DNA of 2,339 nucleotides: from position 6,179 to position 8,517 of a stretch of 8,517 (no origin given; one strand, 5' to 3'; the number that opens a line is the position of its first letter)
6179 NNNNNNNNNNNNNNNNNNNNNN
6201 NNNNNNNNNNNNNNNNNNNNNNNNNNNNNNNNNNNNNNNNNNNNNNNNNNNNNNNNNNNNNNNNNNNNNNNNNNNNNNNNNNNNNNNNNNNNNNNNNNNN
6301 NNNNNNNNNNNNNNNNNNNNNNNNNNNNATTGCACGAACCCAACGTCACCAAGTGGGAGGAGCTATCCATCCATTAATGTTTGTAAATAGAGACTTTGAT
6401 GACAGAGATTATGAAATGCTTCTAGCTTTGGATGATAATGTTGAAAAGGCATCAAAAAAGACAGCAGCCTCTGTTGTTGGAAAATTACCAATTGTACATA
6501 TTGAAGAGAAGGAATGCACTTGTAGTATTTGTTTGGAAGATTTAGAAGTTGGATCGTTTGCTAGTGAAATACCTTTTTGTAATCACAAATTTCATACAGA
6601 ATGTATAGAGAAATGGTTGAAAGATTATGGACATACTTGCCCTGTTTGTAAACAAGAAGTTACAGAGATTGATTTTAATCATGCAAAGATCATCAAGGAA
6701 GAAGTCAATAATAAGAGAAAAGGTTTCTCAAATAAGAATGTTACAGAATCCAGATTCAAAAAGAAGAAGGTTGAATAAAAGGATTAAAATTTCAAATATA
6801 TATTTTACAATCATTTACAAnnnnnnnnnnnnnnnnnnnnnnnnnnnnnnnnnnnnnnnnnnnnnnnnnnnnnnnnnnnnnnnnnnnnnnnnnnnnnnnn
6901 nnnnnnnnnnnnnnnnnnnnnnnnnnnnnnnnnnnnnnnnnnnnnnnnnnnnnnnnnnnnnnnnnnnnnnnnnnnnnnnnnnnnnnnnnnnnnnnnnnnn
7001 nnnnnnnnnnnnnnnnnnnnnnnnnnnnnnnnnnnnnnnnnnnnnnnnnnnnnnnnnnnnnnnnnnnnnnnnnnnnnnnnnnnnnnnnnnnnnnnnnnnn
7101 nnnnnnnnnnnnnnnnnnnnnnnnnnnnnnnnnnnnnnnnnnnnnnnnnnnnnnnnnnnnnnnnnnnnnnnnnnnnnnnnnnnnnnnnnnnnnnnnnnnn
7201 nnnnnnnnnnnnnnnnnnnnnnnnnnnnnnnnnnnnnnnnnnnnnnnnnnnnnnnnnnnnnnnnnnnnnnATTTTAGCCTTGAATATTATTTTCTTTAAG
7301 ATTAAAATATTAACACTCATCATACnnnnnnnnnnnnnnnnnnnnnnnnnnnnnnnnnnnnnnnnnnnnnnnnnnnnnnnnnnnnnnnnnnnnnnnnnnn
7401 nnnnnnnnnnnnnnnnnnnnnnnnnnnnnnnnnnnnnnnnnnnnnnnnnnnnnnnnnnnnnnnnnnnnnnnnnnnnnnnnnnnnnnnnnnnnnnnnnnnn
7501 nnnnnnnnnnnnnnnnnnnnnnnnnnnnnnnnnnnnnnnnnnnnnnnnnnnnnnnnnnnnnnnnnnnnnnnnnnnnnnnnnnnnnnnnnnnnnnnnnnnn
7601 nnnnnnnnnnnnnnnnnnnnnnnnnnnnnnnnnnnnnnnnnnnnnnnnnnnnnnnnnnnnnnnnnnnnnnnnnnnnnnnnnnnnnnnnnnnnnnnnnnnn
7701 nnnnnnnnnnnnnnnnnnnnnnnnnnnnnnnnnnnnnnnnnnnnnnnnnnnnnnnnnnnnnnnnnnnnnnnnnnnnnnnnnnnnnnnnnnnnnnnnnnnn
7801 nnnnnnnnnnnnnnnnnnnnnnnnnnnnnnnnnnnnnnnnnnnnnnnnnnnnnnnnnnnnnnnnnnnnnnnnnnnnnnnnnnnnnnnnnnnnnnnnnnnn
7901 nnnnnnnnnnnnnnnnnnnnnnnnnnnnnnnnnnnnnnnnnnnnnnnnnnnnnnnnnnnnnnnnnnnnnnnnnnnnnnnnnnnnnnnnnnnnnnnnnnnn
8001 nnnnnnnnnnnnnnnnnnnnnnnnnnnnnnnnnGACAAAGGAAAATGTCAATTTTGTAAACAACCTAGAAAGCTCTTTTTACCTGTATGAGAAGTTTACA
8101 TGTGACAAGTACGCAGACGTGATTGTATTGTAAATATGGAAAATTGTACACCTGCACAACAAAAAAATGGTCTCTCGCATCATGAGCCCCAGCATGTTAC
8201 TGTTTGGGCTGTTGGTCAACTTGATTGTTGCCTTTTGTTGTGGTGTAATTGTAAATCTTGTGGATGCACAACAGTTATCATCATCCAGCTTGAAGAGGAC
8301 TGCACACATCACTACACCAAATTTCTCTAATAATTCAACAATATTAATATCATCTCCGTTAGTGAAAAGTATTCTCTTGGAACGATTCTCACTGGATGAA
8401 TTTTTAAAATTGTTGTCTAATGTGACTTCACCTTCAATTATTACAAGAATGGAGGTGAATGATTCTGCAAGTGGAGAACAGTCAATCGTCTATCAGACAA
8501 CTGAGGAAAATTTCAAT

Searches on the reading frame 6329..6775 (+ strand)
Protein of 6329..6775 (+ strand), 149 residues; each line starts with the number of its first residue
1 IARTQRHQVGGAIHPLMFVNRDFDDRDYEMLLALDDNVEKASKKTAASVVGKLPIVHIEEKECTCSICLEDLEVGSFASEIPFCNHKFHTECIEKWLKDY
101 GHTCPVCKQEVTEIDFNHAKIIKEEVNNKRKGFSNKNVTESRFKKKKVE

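Call 8: search_protein_families(library=pfam, proteins=[window:6329-6775:+], max_evalue=1)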
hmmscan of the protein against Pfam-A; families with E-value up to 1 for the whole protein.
window:6329-6775:+ (149 aa): 23 families
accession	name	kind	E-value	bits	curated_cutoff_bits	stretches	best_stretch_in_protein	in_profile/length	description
PF13639.12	zf-RING_2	-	2.4e-10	41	27.3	1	64-108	2-44/44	Ring finger domain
PF00097.31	zf-C3HC4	-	9.5e-08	32.2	21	1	65-107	1-40/40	Zinc finger, C3HC4 type (RING finger)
PF13923.12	zf-C3HC4_2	-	1.4e-07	31.7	27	1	65-107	2-40/40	Zinc finger, C3HC4 type (RING finger)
PF12678.13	zf-rbx1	-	2.8e-07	31.1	31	1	81-108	29-55/55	RING-H2 zinc finger domain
PF17123.11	zf-RING_11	-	3.1e-07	30.4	27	1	65-93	2-29/29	RING-like zinc finger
PF13445.12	zf-RING_UBOX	-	2.8e-06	27.6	25.2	1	65-105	1-39/39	RING-type zinc-finger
PF12861.13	zf-ANAPC11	-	6.3e-05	23.4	25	1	83-112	31-62/65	Anaphase-promoting complex subunit 11 RING-H2 finger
PF13920.12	zf-C3HC4_3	-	0.0022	18.2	27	1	62-113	2-48/49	Zinc finger, C3HC4 type (RING finger)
PF11793.14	FANCL_C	-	0.014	16.1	27.3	1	62-101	2-44/69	FANCL C-terminal domain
PF17120.11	zf-RING_16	-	0.015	15.3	27.4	1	62-106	4-46/57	RING/Ubox like zinc-binding domain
PF14634.12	zf-RING_5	-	0.016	15.6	27.9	1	65-109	2-43/43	zinc-RING finger domain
PF08746.17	zf-RING-like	-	0.061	13.9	26.6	1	84-107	19-43/43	RING-like domain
PF24441.1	DUF7560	-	0.077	13.2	27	1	104-116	30-42/44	Family of unknown function (DUF7560)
PF08209.17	Sgf11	-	0.08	12.9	26.4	0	102-111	5-14/33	Sgf11 (transcriptional regulation protein)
PF14570.12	zf-RING_4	-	0.12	12.7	27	1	65-110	1-46/48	RING/Ubox like zinc-binding domain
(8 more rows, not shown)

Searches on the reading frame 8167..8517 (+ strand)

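Call 70: search_protein_families(library=pfam, proteins=[window:8167-8517:+], max_evalue=1)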
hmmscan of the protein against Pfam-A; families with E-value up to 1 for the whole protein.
window:8167-8517:+ (117 aa): 3 families
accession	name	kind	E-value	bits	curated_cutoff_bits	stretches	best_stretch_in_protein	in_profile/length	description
PF24852.1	DUF7726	-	0.055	14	26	1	73-112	22-60/73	Domain of unknown function (DUF7726)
PF11561.13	Saw1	-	0.079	12.9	20.5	1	34-85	24-71/247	Single strand annealing-weakened 1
PF13744.12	HTH_37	-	0.23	11.7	27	0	28-55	23-50/80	Helix-turn-helix domain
